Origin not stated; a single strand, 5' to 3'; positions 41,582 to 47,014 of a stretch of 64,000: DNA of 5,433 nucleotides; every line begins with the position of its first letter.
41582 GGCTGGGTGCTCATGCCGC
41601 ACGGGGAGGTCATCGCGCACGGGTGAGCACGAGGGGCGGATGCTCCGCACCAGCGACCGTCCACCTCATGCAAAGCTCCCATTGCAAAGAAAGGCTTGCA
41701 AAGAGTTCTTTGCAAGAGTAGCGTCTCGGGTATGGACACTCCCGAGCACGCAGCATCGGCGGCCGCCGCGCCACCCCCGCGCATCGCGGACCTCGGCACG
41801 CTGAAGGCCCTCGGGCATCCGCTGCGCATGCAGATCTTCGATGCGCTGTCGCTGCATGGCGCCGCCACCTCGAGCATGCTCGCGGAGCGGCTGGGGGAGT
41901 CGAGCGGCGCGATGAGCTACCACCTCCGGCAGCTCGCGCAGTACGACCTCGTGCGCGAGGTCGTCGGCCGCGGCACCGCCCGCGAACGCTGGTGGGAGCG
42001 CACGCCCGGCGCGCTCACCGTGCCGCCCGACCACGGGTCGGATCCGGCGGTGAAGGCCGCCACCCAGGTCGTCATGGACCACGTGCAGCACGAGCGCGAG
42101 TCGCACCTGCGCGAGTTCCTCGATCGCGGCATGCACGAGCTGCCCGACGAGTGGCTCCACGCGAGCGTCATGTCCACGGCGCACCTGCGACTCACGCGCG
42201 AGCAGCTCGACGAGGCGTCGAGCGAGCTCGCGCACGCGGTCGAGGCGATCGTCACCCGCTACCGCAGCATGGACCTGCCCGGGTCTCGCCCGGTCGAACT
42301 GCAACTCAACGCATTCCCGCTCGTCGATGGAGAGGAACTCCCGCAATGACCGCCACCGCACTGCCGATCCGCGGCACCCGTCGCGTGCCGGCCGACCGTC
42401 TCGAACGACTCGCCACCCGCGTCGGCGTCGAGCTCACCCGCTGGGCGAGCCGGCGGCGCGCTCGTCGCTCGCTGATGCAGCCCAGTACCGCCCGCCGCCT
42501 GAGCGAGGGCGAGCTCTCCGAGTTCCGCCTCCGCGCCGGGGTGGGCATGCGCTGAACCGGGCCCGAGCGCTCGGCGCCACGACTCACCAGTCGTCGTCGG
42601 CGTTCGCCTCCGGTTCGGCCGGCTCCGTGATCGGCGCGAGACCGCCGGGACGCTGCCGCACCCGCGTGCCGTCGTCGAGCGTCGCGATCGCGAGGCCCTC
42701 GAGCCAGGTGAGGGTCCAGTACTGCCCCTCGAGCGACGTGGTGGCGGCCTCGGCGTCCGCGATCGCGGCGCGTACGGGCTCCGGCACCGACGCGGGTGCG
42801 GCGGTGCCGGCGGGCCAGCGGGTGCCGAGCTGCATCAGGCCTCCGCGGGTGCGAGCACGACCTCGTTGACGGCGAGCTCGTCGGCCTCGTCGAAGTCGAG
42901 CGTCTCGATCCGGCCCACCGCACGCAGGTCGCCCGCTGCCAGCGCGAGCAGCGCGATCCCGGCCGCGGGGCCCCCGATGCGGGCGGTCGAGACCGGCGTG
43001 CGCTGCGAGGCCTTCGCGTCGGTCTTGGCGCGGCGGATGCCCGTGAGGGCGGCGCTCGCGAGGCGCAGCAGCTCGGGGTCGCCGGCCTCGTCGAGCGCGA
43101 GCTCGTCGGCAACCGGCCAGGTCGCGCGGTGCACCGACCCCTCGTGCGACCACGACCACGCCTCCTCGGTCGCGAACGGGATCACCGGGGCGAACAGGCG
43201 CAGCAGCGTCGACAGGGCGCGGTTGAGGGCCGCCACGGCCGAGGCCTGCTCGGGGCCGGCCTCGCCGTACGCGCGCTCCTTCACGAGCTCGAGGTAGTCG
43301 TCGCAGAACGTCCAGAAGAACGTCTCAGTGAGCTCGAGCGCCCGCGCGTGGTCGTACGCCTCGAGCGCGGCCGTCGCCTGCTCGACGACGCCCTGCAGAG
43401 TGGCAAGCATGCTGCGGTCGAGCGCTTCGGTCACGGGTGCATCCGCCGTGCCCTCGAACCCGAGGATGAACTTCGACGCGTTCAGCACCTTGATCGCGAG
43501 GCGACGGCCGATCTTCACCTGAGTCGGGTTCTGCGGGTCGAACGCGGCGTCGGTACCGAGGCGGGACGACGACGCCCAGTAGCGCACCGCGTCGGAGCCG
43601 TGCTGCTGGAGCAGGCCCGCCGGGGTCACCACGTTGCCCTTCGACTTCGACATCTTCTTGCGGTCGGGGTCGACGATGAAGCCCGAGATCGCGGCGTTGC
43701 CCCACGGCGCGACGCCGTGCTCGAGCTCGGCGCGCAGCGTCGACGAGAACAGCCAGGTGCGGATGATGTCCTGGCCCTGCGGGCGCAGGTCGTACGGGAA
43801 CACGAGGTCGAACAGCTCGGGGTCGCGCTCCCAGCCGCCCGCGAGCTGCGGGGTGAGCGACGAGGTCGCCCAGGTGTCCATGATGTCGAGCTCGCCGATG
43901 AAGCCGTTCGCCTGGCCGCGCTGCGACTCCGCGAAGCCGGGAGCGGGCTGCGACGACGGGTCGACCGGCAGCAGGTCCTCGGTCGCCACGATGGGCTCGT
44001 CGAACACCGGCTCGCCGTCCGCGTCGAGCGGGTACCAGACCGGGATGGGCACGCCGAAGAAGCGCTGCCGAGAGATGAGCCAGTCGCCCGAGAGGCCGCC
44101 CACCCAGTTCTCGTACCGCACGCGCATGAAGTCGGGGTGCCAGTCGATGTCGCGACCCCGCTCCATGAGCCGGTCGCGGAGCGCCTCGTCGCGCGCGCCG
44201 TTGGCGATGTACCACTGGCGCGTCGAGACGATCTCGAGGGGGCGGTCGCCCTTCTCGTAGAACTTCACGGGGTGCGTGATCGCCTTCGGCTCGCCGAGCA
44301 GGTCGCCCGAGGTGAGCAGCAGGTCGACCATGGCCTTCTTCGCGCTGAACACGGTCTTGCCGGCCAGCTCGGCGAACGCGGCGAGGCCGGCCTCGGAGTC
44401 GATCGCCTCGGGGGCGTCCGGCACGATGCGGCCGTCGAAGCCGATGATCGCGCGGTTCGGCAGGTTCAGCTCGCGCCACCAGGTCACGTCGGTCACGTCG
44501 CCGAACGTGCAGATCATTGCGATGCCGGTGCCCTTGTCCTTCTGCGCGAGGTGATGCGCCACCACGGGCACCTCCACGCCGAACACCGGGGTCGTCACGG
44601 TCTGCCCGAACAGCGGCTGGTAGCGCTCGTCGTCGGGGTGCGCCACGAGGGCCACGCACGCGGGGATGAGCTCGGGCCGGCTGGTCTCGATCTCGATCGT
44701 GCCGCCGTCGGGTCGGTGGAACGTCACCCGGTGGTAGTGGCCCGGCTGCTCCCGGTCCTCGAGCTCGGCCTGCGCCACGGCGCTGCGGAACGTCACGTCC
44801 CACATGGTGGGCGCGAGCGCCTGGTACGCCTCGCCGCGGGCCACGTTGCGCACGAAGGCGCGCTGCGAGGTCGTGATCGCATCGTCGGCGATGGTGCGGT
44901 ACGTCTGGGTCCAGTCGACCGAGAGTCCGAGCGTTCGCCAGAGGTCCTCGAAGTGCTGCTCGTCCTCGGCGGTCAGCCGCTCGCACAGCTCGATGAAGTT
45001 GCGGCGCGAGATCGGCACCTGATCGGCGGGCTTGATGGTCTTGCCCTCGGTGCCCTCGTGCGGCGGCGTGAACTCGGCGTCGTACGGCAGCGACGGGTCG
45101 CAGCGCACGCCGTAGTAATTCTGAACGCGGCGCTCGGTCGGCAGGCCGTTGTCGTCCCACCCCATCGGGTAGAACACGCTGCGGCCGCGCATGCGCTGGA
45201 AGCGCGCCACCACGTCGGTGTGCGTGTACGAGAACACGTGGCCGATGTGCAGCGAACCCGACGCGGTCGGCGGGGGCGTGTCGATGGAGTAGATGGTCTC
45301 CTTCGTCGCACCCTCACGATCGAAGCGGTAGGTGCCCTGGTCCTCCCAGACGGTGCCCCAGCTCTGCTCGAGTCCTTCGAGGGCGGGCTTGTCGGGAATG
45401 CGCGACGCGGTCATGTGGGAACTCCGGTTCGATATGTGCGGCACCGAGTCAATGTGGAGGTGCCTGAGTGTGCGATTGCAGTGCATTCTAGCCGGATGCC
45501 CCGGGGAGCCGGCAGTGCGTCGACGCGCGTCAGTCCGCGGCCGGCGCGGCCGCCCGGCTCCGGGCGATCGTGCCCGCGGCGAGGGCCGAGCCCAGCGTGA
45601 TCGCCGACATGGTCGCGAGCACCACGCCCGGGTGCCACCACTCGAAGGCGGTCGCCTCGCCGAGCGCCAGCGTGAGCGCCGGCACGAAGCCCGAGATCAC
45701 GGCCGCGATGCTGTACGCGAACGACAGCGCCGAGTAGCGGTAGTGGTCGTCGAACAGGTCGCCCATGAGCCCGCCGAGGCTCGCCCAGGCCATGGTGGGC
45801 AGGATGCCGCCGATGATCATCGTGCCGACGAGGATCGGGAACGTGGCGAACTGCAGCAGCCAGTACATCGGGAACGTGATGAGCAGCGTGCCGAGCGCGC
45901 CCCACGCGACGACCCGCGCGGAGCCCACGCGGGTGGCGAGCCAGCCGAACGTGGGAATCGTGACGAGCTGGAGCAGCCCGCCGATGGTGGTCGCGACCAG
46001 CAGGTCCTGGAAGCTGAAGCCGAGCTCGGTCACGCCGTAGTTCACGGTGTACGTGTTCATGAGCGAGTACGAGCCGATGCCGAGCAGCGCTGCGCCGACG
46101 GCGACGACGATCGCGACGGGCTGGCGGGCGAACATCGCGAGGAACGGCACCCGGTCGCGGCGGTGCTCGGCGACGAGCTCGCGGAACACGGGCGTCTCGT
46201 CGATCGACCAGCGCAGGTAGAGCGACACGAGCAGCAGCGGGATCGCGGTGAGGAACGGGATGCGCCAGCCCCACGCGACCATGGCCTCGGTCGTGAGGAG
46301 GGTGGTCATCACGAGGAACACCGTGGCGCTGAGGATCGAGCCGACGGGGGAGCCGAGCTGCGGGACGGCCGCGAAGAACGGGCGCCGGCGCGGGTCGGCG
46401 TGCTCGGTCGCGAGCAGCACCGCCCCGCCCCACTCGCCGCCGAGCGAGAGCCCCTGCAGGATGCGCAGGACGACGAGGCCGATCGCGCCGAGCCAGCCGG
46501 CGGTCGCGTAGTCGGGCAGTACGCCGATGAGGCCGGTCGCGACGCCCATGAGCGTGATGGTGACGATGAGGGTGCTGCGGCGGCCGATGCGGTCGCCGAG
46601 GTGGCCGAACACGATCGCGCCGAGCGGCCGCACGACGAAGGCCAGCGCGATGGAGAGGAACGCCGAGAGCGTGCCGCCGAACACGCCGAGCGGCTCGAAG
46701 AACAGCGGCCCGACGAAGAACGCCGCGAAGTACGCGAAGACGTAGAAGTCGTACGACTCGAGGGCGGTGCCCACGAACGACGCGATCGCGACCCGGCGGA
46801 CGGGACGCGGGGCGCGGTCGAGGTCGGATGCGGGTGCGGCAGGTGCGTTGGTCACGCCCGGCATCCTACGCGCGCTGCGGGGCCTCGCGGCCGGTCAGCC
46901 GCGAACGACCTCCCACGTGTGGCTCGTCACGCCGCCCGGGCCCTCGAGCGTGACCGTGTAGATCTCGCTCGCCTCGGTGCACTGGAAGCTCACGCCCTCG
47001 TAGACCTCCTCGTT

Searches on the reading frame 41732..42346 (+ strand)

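Call 31: search_protein_families(library=pfam, proteins=[window:41732-42346:+])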
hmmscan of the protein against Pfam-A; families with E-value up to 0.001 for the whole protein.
window:41732-42346:+ (205 aa): 4 families
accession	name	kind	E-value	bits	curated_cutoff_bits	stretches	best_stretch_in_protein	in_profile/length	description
PF12840.13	HTH_20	-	4.3e-12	46.3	27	1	27-77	1-51/51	Helix-turn-helix domain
PF24038.1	DUF7347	-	0.00014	22.5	27.6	1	24-70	5-54/77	Domain of unknown function (DUF7347)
PF08100.18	Dimerisation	-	0.00029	21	25.6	1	27-92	22-85/93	O-methyltransferase dimerisation domain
PF01022.26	HTH_5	-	0.00043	20.6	22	1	30-75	2-46/47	Bacterial regulatory protein, arsR family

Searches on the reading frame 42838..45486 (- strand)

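Call 31: search_protein_families(library=pfam, proteins=[window:42838-45486:-])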
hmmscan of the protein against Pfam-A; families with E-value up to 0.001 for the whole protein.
window:42838-45486:- (883 aa): 5 families
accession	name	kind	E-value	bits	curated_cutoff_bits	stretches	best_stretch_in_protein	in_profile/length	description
PF00133.28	tRNA-synt_1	-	1e-73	248.9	22.7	2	156-649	92-413/414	tRNA synthetases class I (I, L, M and V)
PF08264.19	Anticodon_1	-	5.3e-29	101.4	25.1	1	690-833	1-145/148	Anticodon-binding domain of tRNA ligase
PF09334.17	tRNA-synt_1g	-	3.1e-16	59.6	20.1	2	68-120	3-55/391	tRNA synthetases class I (M)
PF01406.26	tRNA-synt_1e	-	9.1e-05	22.4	27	0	605-641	247-283/301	tRNA synthetases class I (C) catalytic domain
PF01921.24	tRNA-synt_1f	-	0.00019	20.9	27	0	603-651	274-322/360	tRNA synthetases class I (K)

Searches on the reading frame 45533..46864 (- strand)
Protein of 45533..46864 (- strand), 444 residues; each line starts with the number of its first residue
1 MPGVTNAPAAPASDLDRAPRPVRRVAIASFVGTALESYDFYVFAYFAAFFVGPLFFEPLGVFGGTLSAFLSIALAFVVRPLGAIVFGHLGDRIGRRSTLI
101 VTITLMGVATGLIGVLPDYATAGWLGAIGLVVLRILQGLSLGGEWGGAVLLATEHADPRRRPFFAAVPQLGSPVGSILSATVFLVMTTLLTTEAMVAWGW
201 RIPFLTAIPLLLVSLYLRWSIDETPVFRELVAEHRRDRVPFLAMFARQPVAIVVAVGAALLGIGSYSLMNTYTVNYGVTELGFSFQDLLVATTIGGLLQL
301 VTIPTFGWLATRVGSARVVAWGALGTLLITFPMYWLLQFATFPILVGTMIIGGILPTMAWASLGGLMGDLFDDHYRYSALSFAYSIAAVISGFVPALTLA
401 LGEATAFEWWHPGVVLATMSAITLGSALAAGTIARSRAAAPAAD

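Call 31: search_protein_families(library=pfam, proteins=[window:45533-46864:-])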
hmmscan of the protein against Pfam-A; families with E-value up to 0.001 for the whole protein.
window:45533-46864:- (444 aa): 3 families
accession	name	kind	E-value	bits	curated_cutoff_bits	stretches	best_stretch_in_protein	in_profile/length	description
PF07690.21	MFS_1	-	2.7e-23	82.9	33.4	2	41-288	5-241/347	Major Facilitator Superfamily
PF00083.30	Sugar_tr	-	3.1e-21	76.2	22.3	1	26-234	3-204/452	Sugar (and other) transporter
PF13347.12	MFS_2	-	1.4e-05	24.3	27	1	157-375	128-347/427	MFS/sugar transport protein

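Call 65: search_dna_similar(query=window:45533-46864:-, collection=plasmids, mode=protein, max_rows=40)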
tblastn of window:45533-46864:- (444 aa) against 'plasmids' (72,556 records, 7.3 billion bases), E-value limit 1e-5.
Records with a match: 1672; places in all: 3138; records where one place covers at least 80% of the query: 997.
Best place of each record, by identity: <60% 1672.
By first word of the organism name: Rhizobium 188; Sinorhizobium 152; Ralstonia 137; Acinetobacter 115; Pantoea 102; Escherichia 99; Klebsiella 85; Rhodococcus 68; Burkholderia 58; Pseudomonas 55; and 107 more.
By predicted mobility (MOB-suite, as given by PLSDB): non-mobilizable 825; mobilizable 447; conjugative 400.
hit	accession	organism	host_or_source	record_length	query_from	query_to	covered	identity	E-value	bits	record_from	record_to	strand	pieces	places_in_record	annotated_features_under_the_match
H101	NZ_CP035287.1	Paracoccus versutus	whole organism,soil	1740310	3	426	95%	38.7%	4e-67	239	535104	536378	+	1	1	none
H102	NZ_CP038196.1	Paracoccus versutus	single cell,soil adjacent to the roots ...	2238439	3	426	95%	38.7%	9e-67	238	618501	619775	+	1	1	none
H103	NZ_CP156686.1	Burkholderia stagnalis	Bacterial cells,soils collected in ...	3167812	9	417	92%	38.8%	8e-56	206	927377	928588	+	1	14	none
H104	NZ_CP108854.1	Streptomyces sp. NBC_00841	-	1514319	28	410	86%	41.3%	6e-61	221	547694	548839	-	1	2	record has no annotation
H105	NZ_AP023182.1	Paraburkholderia sp. PGU19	Physopelta gutta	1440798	11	424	93%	37.7%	3e-62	225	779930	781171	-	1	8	record has no annotation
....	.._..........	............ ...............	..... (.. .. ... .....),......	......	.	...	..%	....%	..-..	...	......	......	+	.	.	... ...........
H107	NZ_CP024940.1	Paraburkholderia hospita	soil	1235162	5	426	95%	36.6%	5e-51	192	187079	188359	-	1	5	record has no annotation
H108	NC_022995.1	Burkholderia sp. M701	-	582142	5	417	93%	37.3%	4e-52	196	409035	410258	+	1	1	MFS transporter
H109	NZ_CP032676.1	Rhodococcus rhodochrous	cell culture,soil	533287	29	424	89%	38.8%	9e-61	221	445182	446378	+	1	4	MFS transporter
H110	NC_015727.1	Cupriavidus necator N-1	soil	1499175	27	424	90%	38.3%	2e-64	232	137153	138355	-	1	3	record has no annotation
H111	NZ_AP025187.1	Rhodococcus sp. RDE2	-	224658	6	420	93%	36.8%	5e-61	221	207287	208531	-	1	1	MFS transporter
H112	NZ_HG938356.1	Neorhizobium galegae bv. officinalis bv. officinalis str. ...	Galega officinalis root nodule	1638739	5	424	95%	36.3%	1e-61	223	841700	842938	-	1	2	record has no annotation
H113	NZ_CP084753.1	Roseateles sp. XES5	Xenopus laevis,bacterial culture,swab ...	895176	27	424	90%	38.3%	5e-64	230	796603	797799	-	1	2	MFS transporter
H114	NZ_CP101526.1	Burkholderia arboris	mixed culture,soil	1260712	6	417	93%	36.9%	7e-54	201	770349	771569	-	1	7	none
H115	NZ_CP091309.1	Burkholderia pyrrocinia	-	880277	6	417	93%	36.9%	3e-52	196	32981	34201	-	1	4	MFS transporter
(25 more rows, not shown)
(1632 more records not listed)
